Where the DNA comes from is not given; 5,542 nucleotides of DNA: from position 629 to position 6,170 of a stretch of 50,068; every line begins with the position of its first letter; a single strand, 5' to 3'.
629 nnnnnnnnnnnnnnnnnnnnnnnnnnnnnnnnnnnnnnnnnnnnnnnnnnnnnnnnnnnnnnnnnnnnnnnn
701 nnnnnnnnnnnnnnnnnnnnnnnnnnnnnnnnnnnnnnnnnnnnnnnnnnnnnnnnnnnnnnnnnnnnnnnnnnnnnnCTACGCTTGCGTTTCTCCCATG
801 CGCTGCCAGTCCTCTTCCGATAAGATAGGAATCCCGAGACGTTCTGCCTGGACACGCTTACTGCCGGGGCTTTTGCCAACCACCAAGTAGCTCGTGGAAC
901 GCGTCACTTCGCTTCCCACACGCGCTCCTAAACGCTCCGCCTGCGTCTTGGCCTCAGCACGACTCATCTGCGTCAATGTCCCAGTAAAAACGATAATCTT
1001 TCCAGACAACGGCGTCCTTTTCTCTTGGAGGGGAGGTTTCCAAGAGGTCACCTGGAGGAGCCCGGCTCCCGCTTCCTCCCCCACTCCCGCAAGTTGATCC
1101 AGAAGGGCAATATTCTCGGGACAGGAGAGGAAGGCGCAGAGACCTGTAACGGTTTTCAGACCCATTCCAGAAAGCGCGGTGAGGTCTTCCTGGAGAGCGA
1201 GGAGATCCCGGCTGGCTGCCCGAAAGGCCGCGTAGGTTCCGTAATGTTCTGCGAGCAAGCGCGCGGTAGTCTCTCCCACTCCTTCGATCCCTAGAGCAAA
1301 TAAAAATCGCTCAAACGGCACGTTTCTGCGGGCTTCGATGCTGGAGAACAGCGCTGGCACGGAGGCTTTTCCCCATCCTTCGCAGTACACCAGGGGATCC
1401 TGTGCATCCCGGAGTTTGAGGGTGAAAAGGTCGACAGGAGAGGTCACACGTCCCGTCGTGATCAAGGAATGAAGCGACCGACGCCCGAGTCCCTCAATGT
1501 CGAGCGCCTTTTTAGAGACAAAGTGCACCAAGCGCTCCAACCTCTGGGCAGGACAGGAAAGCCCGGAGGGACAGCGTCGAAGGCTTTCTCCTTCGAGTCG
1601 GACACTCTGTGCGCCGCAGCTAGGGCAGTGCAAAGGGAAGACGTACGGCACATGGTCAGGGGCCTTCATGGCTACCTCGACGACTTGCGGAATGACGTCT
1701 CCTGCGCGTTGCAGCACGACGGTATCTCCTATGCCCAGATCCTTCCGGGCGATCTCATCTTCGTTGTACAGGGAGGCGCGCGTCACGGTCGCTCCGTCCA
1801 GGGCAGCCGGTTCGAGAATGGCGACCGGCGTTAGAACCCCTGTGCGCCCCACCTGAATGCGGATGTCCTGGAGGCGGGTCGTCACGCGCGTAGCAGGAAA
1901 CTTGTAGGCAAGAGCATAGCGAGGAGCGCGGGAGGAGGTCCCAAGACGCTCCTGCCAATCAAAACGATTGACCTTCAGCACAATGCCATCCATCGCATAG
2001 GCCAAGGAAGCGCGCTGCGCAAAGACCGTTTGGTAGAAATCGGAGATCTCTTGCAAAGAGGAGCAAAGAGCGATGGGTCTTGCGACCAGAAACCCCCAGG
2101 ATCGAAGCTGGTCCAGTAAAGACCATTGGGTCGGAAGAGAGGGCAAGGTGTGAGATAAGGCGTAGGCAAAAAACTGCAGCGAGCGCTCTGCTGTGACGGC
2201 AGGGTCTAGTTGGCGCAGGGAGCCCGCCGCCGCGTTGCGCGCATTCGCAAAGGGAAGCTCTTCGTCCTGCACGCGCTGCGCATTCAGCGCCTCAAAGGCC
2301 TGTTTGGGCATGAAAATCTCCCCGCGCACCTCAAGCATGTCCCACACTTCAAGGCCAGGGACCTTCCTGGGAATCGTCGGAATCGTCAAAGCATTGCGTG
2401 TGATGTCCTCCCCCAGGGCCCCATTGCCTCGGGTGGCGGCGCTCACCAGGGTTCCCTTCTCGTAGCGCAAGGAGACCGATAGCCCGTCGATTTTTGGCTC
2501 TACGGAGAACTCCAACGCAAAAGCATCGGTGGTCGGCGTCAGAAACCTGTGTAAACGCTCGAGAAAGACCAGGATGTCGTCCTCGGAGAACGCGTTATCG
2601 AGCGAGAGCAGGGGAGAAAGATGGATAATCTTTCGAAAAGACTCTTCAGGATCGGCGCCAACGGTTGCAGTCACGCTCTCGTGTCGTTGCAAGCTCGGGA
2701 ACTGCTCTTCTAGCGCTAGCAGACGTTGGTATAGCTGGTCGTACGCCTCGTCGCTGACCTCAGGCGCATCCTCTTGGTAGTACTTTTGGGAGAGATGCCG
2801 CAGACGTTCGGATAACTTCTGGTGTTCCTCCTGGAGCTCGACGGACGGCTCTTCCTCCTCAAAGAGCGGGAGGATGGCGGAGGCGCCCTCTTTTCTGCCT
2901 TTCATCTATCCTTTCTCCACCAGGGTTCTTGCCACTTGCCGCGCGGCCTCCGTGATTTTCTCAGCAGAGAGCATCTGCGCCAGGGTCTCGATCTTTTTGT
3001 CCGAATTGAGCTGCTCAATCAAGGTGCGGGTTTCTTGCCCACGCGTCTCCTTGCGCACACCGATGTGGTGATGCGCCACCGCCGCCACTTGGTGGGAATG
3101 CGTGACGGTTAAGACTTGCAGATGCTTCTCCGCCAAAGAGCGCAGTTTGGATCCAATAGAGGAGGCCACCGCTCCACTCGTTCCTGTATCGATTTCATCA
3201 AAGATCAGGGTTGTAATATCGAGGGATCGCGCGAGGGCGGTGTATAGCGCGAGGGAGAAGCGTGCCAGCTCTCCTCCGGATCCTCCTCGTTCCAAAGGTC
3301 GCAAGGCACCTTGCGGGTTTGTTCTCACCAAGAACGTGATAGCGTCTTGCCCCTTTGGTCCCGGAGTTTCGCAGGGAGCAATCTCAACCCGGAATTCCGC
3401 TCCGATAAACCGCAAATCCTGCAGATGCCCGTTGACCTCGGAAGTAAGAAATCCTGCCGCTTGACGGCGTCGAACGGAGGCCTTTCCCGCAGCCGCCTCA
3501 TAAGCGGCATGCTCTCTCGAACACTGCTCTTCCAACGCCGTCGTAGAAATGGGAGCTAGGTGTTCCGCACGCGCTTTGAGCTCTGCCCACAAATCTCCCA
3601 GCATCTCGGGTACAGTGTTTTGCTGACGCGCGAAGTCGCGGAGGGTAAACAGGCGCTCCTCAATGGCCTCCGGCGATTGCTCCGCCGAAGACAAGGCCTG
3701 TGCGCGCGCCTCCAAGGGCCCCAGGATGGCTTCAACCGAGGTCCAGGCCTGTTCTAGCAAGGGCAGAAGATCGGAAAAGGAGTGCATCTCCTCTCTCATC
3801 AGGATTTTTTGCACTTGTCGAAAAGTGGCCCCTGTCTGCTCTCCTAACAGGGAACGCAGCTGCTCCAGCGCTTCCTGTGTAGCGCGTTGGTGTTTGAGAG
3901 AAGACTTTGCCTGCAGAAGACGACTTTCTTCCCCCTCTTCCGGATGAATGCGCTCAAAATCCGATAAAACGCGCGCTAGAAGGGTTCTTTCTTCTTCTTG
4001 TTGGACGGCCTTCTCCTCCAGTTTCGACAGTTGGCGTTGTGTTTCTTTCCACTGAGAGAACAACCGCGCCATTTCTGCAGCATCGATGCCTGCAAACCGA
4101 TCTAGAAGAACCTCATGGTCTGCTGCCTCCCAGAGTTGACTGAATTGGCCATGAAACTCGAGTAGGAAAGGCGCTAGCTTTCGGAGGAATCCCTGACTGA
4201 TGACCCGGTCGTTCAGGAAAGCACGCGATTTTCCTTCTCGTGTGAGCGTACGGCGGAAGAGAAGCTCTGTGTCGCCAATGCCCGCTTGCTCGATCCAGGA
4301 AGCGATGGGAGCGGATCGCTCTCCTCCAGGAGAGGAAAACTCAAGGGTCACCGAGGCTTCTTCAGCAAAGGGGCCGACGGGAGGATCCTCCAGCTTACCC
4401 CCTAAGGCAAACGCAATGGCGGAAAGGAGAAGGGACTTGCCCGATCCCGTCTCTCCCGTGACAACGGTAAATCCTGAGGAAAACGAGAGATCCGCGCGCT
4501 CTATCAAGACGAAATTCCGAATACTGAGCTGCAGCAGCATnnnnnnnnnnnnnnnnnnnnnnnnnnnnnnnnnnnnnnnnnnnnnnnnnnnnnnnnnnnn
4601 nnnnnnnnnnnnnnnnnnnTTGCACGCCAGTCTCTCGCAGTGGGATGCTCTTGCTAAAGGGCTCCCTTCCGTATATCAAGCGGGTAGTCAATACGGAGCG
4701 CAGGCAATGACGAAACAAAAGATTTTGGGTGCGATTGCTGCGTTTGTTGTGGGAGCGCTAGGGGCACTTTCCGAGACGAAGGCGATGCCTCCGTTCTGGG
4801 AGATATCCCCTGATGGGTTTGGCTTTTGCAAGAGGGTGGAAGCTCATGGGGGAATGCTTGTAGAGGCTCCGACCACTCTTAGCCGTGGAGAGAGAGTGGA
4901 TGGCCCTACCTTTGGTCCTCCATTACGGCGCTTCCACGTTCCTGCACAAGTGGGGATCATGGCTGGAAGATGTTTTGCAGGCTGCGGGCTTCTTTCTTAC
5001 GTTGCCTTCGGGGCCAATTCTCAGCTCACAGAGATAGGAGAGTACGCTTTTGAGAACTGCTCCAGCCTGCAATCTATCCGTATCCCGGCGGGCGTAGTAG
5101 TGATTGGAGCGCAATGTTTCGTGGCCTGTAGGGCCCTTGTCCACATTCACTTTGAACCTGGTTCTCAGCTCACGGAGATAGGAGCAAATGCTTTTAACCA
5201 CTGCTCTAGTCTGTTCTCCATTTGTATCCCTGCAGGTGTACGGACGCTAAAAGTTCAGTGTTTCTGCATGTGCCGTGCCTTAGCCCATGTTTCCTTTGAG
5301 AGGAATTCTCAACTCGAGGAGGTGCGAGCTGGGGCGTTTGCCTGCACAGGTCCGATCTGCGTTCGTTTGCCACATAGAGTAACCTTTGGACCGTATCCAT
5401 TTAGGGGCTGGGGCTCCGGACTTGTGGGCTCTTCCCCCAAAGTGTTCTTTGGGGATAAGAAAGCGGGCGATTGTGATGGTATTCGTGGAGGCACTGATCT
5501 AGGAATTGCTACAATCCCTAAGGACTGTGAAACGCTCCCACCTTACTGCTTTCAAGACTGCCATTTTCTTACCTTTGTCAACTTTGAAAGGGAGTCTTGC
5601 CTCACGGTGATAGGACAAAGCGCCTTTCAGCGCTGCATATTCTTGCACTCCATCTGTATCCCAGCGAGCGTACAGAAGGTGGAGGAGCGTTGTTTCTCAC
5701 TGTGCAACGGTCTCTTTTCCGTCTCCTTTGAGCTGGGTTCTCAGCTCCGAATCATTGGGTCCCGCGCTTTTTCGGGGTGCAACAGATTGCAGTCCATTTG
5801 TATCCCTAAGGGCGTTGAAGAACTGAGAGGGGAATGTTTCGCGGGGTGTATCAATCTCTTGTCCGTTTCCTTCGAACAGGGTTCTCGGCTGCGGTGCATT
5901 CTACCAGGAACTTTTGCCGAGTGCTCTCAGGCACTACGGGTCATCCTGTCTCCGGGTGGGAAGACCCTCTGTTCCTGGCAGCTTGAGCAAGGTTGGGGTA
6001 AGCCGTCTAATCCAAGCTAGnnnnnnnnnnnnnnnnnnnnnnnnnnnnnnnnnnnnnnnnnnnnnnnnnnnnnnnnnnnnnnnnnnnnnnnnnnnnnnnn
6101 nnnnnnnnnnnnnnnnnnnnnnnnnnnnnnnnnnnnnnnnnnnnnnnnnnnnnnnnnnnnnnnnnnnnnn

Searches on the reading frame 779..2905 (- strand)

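Call 44: search_protein_families(library=pfam, proteins=[window:779-2905:-], max_evalue=0.00001)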
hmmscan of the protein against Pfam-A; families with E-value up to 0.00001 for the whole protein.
window:779-2905:- (708 aa): 6 families
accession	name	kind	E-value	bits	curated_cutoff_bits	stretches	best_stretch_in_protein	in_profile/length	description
PF01653.23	DNA_ligase_aden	-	2.8e-90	302.7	27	1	88-338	2-252/253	NAD-dependent DNA ligase adenylation domain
PF03120.22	DNA_ligase_OB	-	6.4e-31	106.5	32.9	1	342-414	1-73/79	NAD-dependent DNA ligase OB-fold domain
PF00533.33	BRCT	-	3.2e-13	50.1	21.3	1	629-699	2-73/78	BRCA1 C Terminus (BRCT) domain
PF03119.21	DNA_ligase_ZBD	-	3.5e-09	36.8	25.8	1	426-453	1-27/27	NAD-dependent DNA ligase C4 zinc finger domain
PF12826.13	HHH_2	-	1.2e-08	35.4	27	1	533-601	1-63/64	Helix-hairpin-helix motif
PF14520.12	HHH_5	-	2.2e-07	31.7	27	1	534-589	1-51/57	Helix-hairpin-helix domain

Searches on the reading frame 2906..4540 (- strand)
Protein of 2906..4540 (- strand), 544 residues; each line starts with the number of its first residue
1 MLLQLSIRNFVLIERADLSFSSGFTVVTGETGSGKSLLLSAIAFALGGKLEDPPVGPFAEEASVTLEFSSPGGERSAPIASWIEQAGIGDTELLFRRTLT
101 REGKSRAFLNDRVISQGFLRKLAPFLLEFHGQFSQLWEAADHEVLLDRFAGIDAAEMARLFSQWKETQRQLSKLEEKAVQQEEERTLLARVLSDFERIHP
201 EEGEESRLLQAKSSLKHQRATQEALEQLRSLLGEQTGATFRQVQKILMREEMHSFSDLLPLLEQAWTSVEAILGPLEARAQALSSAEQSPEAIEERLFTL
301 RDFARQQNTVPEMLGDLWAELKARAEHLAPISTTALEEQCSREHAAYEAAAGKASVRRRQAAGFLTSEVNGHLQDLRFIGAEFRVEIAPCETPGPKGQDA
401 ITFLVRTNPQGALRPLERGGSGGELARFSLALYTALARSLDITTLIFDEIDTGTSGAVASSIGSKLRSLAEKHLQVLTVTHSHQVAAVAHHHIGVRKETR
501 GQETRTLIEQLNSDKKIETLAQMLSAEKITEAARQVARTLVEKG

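Call 44: search_protein_families(library=pfam, proteins=[window:2906-4540:-], max_evalue=0.00001)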
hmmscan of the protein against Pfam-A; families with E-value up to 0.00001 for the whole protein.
window:2906-4540:- (544 aa): 4 families
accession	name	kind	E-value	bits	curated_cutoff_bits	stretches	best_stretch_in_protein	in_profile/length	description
PF02463.25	SMC_N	-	2.8e-17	63.3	40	1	2-501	2-217/220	RecF/RecN/SMC N terminal domain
PF13476.12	AAA_23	-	7.2e-14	53.3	27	1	4-229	1-197/201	AAA domain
PF13304.12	AAA_21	-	5.1e-06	27.2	27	0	24-49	1-33/304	AAA domain, putative AbiEii toxin, Type IV TA system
PF13175.12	AAA_15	-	7.8e-06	26.2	32.1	0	2-49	3-50/374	AAA ATPase domain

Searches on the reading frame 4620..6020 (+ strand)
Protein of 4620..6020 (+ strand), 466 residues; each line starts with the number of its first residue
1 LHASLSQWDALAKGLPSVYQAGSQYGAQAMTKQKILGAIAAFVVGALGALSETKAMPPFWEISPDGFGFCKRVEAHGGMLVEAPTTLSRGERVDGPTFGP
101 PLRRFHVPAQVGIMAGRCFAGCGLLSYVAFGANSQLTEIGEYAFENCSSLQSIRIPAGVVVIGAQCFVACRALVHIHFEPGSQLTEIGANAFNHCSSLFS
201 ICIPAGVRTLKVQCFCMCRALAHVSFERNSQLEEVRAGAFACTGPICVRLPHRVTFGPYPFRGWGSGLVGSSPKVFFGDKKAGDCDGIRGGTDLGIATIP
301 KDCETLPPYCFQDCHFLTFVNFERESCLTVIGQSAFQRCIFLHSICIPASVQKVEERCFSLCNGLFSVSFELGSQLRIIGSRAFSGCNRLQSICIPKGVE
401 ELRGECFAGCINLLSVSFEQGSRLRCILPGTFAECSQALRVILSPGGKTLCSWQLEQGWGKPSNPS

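Call 44: search_protein_families(library=pfam, proteins=[window:4620-6020:+], max_evalue=0.00001)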
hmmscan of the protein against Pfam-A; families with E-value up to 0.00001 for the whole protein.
window:4620-6020:+ (466 aa): 2 families
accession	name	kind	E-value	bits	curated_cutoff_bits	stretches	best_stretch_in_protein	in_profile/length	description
PF13306.12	LRR_5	-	9.9e-59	197.2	27.7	4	137-254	1-112/127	BspA type Leucine rich repeat region (6 copies)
PF13855.12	LRR_8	-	7.8e-06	26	27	0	133-153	10-30/61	Leucine rich repeat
